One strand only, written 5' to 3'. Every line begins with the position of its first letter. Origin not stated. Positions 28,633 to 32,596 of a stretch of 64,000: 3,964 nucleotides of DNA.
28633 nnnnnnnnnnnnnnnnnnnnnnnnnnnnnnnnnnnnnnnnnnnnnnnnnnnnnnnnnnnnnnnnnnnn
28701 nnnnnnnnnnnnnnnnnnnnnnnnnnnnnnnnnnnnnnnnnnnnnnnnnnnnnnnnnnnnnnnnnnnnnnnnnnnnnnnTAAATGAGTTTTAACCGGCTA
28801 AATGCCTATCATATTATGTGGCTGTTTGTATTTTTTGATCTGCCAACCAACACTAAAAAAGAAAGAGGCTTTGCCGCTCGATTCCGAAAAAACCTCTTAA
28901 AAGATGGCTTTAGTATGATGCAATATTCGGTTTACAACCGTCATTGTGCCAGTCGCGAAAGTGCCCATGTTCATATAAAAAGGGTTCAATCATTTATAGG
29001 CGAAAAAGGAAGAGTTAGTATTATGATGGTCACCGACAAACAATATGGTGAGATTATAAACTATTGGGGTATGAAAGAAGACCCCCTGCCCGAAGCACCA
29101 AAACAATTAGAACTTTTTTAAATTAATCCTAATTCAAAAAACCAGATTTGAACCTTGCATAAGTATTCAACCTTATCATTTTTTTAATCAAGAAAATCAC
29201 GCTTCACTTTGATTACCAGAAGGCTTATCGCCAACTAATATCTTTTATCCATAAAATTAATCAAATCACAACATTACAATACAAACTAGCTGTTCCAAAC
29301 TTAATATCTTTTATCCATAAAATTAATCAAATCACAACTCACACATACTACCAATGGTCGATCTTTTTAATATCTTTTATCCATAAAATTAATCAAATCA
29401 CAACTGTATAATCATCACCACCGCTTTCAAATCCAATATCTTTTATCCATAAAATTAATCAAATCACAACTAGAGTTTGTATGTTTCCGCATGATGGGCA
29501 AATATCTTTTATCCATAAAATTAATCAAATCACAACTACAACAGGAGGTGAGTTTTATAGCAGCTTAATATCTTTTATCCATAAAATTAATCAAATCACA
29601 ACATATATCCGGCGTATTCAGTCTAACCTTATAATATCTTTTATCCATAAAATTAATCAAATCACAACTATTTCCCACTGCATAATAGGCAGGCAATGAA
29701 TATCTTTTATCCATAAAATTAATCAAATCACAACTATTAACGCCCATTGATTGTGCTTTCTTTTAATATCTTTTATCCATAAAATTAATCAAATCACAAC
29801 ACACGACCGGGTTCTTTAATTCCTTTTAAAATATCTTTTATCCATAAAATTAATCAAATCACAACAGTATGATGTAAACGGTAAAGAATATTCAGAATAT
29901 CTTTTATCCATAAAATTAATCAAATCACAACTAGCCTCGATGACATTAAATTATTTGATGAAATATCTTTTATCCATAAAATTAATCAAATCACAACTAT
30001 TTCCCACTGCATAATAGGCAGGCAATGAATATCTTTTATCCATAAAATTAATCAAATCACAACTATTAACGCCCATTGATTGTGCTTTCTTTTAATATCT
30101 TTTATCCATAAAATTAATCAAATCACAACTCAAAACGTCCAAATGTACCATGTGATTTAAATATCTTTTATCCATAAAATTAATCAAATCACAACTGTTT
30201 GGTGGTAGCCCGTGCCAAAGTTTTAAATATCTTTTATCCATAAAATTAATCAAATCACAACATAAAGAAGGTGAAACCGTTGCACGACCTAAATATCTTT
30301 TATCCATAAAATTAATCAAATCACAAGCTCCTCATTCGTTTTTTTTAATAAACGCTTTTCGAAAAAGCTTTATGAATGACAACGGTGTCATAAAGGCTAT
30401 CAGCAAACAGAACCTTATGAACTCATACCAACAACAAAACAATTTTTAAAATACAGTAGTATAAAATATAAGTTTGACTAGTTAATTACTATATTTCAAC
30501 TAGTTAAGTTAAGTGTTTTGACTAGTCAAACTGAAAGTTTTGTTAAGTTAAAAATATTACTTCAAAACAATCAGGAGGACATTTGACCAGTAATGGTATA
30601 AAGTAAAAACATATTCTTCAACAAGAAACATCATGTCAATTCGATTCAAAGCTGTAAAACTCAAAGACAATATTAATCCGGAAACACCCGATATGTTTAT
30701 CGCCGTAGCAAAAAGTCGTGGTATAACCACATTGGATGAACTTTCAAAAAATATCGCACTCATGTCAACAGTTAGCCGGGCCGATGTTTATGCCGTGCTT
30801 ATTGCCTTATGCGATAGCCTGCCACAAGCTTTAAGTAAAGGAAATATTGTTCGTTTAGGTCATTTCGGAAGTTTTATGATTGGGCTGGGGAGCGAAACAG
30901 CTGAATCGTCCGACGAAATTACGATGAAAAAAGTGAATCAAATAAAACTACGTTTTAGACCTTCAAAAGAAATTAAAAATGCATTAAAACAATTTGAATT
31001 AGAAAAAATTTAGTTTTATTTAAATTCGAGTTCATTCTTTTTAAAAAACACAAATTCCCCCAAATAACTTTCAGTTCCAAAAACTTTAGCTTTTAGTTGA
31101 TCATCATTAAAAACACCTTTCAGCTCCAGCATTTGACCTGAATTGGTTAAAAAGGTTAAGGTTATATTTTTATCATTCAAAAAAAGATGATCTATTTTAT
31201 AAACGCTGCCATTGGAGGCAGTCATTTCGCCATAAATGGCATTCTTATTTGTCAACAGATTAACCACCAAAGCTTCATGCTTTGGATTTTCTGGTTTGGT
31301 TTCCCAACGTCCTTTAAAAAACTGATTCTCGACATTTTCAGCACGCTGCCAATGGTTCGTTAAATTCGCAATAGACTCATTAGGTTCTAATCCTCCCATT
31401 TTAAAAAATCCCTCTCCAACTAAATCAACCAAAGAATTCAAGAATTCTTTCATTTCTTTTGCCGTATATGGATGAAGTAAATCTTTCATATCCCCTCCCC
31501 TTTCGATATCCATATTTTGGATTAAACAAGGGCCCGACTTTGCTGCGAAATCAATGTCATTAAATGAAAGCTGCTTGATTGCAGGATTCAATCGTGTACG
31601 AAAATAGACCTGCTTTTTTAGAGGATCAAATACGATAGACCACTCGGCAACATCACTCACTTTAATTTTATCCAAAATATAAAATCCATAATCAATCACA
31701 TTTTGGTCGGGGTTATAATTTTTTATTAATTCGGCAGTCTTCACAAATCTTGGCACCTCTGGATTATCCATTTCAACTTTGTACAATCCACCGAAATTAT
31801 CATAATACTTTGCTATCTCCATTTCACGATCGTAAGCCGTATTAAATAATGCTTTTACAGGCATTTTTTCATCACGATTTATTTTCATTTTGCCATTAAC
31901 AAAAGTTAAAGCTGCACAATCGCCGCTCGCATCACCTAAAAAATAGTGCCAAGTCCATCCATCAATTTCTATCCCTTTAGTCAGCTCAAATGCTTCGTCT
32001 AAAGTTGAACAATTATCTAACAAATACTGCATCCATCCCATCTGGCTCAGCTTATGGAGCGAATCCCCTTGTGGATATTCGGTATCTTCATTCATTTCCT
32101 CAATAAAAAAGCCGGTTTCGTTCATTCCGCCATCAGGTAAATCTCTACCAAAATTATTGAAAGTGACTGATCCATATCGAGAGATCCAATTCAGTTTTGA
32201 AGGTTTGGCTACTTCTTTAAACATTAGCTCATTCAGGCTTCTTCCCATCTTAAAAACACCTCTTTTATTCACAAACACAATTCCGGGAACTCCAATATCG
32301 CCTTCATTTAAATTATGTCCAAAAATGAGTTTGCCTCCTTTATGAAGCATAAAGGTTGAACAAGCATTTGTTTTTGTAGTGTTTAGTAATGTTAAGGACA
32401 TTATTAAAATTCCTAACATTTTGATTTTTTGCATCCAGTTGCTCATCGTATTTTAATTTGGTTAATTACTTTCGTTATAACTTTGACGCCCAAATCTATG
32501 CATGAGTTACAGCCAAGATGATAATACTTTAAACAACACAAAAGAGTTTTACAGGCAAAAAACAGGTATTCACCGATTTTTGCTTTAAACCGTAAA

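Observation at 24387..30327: Complete, apparently functional type II-C CRISPR-Cas9 locus with a compact 1090-aa Cas9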

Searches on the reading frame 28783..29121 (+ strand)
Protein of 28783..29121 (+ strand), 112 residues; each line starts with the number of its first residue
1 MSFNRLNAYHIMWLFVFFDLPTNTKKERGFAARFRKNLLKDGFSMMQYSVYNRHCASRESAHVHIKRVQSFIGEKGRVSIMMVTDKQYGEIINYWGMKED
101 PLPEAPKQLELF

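Call 7: search_protein_families(library=pfam, proteins=[window:28783-29118:+])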
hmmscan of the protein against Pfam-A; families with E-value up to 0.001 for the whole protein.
window:28783-29118:+ (112 aa): 2 families
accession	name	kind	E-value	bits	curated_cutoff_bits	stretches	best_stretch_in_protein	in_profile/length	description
PF09827.14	CRISPR_Cas2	-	1.6e-16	60.7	23.8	1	12-90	1-73/74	CRISPR associated protein Cas2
PF20803.2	PaaX_M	-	0.0001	22.7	24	1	12-66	7-58/83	PaaX protein central Cas2-like domain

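Call 8: search_protein_families(library=ncbifam, proteins=[window:28783-29118:+])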
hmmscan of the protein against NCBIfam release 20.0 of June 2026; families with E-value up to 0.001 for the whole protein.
window:28783-29118:+ (112 aa): 1 family
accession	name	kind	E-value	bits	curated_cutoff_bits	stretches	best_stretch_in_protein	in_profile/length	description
TIGR01573.1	cas2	equivalog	5.5e-19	68.2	24.5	1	12-97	1-84/96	CRISPR-associated endonuclease Cas2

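Call 26: find_encoding_contigs(protein=window:28783-29121:+, flank=6000, max_places=4)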
Protein window:28783-29121:+ (112 aa): no gene with exactly this product is on record in the collection.

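Call 84: search_protein_families(library=padloc, proteins=[window:28783-29118:+], max_evalue=0.001)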
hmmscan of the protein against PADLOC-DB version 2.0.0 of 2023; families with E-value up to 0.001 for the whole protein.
window:28783-29118:+ (112 aa): 13 families
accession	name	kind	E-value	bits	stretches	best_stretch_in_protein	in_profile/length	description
PDLC02068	Cas2_II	-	8.9e-44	146.5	1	4-112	16-119/137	-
PDLC02072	Cas2_II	-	2.7e-30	102.4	1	8-78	2-72/72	-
PDLC02069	Cas2_II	-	5.1e-27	92.8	1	12-90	1-79/130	-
PDLC01459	Cas2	-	1.1e-26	91.4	1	9-99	3-93/105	"CAS-I,CAS-II,CAS-III,CAS-IV,CAS-V,CAS-VI; acquisition_2"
PDLC01591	Cas2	-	3.8e-25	86.2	1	12-98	1-87/101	"CAS-I,CAS-II,CAS-III,CAS-IV,CAS-V,CAS-VI; acquisition_2"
PDLC00935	Cas2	-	1.5e-19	68.2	1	12-97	1-84/96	CRISPR-associated endonuclease Cas2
PDLC01251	Cas2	-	8.1e-18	62.5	1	12-96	1-77/84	"CAS-I,CAS-II,CAS-III,CAS-IV,CAS-V,CAS-VI; acquisition_2"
PDLC02073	Cas2_II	-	2.9e-17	60.9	1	9-52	3-46/49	-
PDLC01649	Cas2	-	1.2e-15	55.6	1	12-88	1-70/70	"CAS-I,CAS-II,CAS-III,CAS-IV,CAS-V,CAS-VI; acquisition_2"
PDLC02071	Cas2_II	-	5.3e-13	46.9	1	18-94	2-78/97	-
PDLC01748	Cas2_IIIa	-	1e-07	30.4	1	12-87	1-69/88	-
PDLC01525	Cas2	-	8.2e-06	24.5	1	13-90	2-73/90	"CAS-I,CAS-II,CAS-III,CAS-IV,CAS-V,CAS-VI; acquisition_2"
PDLC01443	Cas2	-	0.00011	20.6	1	12-93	1-74/86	"CAS-I,CAS-II,CAS-III,CAS-IV,CAS-V,CAS-VI; acquisition_2"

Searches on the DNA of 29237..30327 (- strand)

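Call 17: search_dna_similar(query=window:29237-30327:-, collection=phages, mode=distant, max_evalue=10, max_rows=30)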
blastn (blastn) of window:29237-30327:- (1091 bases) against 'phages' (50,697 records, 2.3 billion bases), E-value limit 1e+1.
Records with a match: 127; places in all: 128; records where one place covers at least 80% of the query: 0.
Best place of each record, by identity: >=99% 3; 95-99% 11; 90-95% 33; 80-90% 79; 60-80% 1.
By first word of the organism name: Staphylococcus 62; Flavobacterium 29; Prevotella 9; Acinetobacter 6; Streptococcus 5; bajarodmic 3; Enterococcus 3; Clostridium 2; Synechococcus 2; Pseudoalteromonas 1; and 5 more.
By host as written in the record: Staphylococcus aureus 39; Flavobacterium psychrophilum 950106-1/1 13; - 12; Prevotella sp. 9; Flavobacterium psychrophilum FPS-F15 6; Flavobacterium psychrophilum 020612-2/1 3; Staphylococcus aureus strain SA27 3; Staphylococcus aureus NRS382 2; and 33 more.
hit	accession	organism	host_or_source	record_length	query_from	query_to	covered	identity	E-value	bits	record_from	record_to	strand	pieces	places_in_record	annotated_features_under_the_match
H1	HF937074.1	Staphylococcus phage PSa3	Staphylococcus aureus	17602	4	1085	44%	91.8%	3e-1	701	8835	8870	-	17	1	PSa3_ORF12c: putative phage tail fiber protein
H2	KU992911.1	Staphylococcus phage SLPW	Staphylococcus aureus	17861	4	1085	44%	91.8%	3e-1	701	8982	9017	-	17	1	tail fibers protein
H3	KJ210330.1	Staphylococcus phage GRCS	Staphylococcus aureus NRS382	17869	4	1085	44%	91.8%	3e-1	701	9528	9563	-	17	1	major tail protein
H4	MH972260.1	Staphylococcus phage Pabna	Staphylococcus aureus subsp. aureus ...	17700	4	1085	44%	91.8%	3e-1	701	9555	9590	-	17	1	major tail protein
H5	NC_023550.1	Staphylococcus phage GRCS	Staphylococcus aureus NRS382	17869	4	1085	44%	91.8%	3e-1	701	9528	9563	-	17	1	tail protein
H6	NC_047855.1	Staphylococcus phage PSa3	Staphylococcus aureus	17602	4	1085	44%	91.8%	3e-1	701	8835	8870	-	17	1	PSa3_ORF12c: tail protein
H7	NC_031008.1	Staphylococcus phage SLPW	Staphylococcus aureus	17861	4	1085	44%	91.8%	3e-1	701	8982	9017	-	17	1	tail protein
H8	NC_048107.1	Staphylococcus phage Pabna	Staphylococcus aureus subsp. aureus ...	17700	4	1085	44%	91.8%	3e-1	701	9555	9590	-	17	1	tail protein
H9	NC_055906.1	Staphylococcus phage vB_SauP_EBHT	Staphylococcus aureus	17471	4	1085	44%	91.8%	3e-1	701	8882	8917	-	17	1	tail protein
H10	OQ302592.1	Staphylococcus phage Huma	Staphylococcus aureus ATCC 29213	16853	4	1085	44%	91.8%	3e-1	701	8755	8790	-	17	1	tail protein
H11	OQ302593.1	Staphylococcus phage Simurgh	Staphylococcus aureus ATCC 29213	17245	4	1085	44%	91.8%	3e-1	701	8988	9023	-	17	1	tail protein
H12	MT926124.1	Staphylococcus phage Portland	Staphylococcus aureus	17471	4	1085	44%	91.8%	3e-1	701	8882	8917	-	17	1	tail protein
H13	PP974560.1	Staphylococcus phage MSP15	Staphylococcus aureus ...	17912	4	1085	44%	91.8%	3e-1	701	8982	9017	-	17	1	record has no annotation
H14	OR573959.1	Staphylococcus phage vB_SA_STAP152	Staphylococcus aureus 2236-0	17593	4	1085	43%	92.1%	3e-1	700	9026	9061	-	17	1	major tail protein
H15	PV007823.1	Staphylococcus phage CapO46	Staphylococcus aureus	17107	5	1085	43%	90.6%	3e-1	671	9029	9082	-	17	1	tail protein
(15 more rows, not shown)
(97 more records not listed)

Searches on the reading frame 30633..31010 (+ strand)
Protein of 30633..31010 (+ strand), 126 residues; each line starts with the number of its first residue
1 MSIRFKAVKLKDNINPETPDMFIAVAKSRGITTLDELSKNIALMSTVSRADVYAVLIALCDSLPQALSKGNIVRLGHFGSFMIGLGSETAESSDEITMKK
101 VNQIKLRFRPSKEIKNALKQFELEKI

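Call 7: search_protein_families(library=pfam, proteins=[window:30633-31010:+])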
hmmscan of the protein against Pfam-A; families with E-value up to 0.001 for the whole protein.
window:30633-31010:+ (126 aa): 4 families
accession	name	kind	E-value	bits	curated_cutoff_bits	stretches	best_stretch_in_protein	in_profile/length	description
PF18291.6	HU-HIG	-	7.5e-28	97.5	26.2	1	1-125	1-125/125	HU domain fused to wHTH, Ig, or Glycine-rich motif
PF00216.26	Bac_DNA_binding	-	7.3e-08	33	22.4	1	35-118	4-89/90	Bacterial DNA-binding protein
PF14908.11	HU-CCDC81_euk_1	-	9.7e-05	22.8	26.1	1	38-118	10-85/89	CCDC81 eukaryotic HU domain 1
PF14848.11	HU-DNA_bdg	-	0.00037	21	30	1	9-125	5-121/124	DNA-binding domain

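Call 8: search_protein_families(library=ncbifam, proteins=[window:30633-31010:+])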
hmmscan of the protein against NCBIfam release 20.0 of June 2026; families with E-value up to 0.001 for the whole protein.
window:30633-31010:+ (126 aa): 1 family
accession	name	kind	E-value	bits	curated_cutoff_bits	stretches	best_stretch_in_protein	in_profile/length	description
TIGR01201.1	HU_rel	subfamily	1.4e-20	73.8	68.6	1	1-124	1-125/170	HU family DNA-binding protein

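Call 84: search_protein_families(library=padloc, proteins=[window:30633-31010:+], max_evalue=0.001)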
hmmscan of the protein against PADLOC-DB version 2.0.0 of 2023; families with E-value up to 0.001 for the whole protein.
window:30633-31010:+ (126 aa): 0 families

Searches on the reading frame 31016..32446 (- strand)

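Call 7: search_protein_families(library=pfam, proteins=[window:31016-32446:-])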
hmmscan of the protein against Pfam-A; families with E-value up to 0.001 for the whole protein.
window:31016-32446:- (476 aa): 1 family
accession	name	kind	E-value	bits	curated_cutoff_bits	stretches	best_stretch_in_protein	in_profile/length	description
PF02275.23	CBAH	-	1.4e-05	25.3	20.4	1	35-219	8-189/316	Linear amide C-N hydrolases, choloylglycine hydrolase family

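Call 8: search_protein_families(library=ncbifam, proteins=[window:31016-32446:-])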
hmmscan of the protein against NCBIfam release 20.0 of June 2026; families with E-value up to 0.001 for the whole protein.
window:31016-32446:- (476 aa): 1 family
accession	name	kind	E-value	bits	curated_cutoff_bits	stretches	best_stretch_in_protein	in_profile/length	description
NF040521.1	C45_proenzyme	subfamily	1.1e-08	34.9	85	1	25-191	86-228/313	C45 family autoproteolytic acyltransferase/hydrolase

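Call 84: search_protein_families(library=padloc, proteins=[window:31016-32446:-], max_evalue=0.001)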
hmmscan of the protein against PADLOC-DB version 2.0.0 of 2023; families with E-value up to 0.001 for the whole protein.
window:31016-32446:- (476 aa): 0 families
